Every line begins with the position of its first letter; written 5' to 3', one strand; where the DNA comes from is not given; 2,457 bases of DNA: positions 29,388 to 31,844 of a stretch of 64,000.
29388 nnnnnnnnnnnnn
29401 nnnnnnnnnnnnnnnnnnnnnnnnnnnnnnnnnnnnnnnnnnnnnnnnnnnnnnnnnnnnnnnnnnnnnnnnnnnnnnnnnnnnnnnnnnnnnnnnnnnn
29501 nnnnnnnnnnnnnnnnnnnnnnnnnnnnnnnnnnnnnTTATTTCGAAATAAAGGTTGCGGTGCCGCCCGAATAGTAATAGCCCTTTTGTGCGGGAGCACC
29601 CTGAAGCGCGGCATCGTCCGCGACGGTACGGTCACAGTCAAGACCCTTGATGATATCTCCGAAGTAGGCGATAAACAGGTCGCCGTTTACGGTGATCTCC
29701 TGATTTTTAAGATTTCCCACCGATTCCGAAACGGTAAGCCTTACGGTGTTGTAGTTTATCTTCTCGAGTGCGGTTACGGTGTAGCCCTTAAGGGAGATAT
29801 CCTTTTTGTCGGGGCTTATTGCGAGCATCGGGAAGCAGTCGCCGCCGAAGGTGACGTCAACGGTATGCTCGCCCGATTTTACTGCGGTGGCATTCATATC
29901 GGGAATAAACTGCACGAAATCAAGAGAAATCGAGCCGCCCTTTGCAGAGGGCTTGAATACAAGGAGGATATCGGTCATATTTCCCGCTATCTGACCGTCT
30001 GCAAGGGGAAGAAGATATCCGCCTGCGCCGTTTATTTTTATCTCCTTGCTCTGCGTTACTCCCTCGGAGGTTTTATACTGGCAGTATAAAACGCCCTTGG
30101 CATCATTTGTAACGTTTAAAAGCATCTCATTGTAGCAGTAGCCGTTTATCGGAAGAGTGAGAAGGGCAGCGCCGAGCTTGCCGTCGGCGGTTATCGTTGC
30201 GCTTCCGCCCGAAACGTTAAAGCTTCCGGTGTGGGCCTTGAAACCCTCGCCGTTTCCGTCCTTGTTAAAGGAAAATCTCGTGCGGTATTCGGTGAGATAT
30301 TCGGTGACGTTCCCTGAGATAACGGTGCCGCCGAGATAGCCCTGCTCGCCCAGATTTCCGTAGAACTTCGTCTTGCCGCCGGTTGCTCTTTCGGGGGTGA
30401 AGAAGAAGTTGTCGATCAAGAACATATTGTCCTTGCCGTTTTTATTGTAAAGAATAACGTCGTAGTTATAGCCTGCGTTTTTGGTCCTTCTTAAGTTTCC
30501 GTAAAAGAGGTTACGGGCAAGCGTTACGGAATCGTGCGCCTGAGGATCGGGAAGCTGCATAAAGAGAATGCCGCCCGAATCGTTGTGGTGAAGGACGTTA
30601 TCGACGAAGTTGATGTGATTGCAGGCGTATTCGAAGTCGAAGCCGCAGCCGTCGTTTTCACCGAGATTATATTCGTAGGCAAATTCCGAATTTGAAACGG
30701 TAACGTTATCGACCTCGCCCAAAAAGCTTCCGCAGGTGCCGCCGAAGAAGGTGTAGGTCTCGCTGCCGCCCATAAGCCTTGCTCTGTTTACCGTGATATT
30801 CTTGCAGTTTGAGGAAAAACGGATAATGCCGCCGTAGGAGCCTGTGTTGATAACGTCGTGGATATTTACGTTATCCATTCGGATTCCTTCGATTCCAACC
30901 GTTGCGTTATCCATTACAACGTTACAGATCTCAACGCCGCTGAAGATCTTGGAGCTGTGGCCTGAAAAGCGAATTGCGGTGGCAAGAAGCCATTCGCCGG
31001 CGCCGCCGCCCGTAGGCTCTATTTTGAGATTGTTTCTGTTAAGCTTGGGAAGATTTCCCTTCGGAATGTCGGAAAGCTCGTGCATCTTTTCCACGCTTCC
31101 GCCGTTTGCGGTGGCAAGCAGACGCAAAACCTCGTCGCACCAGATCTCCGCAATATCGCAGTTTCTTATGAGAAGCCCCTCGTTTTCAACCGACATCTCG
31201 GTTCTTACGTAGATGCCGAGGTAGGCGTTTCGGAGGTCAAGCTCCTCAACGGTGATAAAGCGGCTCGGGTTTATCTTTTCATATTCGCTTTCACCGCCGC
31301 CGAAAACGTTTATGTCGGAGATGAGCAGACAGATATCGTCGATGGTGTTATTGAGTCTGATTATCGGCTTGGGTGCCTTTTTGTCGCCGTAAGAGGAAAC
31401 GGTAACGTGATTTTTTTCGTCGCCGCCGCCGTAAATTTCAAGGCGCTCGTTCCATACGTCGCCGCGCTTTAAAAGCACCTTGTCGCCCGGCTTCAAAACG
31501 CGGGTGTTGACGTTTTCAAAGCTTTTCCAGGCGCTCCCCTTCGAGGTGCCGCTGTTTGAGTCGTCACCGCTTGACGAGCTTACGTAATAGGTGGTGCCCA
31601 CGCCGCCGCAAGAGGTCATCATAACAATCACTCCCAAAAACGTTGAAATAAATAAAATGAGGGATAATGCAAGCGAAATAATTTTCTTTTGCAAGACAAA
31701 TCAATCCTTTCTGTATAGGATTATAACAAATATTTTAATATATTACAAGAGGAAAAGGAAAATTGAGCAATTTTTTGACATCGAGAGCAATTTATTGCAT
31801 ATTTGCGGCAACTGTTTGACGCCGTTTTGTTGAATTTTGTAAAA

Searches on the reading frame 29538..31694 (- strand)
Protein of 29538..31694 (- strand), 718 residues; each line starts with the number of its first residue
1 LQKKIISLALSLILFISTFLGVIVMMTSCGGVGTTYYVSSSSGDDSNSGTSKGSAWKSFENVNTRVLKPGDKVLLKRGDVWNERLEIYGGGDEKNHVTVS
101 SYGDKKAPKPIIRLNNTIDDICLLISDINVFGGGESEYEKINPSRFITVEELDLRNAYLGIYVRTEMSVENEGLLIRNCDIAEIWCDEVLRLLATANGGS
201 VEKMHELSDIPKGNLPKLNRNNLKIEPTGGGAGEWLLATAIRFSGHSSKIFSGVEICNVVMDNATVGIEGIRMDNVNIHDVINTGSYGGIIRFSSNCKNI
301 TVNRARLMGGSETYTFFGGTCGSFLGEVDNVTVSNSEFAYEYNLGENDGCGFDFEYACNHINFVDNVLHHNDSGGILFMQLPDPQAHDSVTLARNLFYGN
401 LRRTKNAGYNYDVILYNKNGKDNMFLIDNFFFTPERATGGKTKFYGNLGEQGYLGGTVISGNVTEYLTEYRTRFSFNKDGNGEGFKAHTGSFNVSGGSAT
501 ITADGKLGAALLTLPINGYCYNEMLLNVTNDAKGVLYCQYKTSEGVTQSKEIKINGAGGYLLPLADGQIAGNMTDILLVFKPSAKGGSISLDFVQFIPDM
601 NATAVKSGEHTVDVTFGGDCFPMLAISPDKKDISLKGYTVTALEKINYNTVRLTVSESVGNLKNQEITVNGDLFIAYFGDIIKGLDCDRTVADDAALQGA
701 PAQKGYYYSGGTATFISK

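Call 5: search_protein_families(library=pfam, proteins=[window:29538-31694:-], max_evalue=0.01)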
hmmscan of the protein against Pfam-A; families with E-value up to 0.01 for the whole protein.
window:29538-31694:- (718 aa): 0 families

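Call 25: search_protein_families(library=ncbifam, proteins=[window:29538-31694:-], max_evalue=0.01)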
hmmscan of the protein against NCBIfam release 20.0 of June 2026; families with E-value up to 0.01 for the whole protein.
window:29538-31694:- (718 aa): 1 family
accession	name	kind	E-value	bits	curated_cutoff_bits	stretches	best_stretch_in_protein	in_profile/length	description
NF047897.1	LctobiosidLnbX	equivalog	9.8e-17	60.1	2500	1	29-116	39-130/1498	lacto-N-biosidase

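Call 68: find_related_loci(query=window:29538-31694:-, collection=genome_contigs, flank=3000)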
Query window:29538-31694:- (718 aa) in genome_contigs; peptide patterns used: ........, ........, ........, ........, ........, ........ (x = any residue, [..] = any of these).
8 stretches matched a pattern; 2 encode a relative of the query (tblastn E <= 1e-3); 2 distinct loci.
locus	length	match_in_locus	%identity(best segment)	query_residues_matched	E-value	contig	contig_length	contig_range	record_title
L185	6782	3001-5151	91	1-718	0e+0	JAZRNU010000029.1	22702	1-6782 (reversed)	MAG: Eubacteriales bacterium isolate T1900045404_YK20190094.MAGScoT_cleanbin_000030 SGB_6988_k141_221956, whole genome s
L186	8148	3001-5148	84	1-718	0e+0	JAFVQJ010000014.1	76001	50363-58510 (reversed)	MAG: Clostridia bacterium isolate RGIG5299 Sheep_Colon-2__c270951, whole genome shotgun sequence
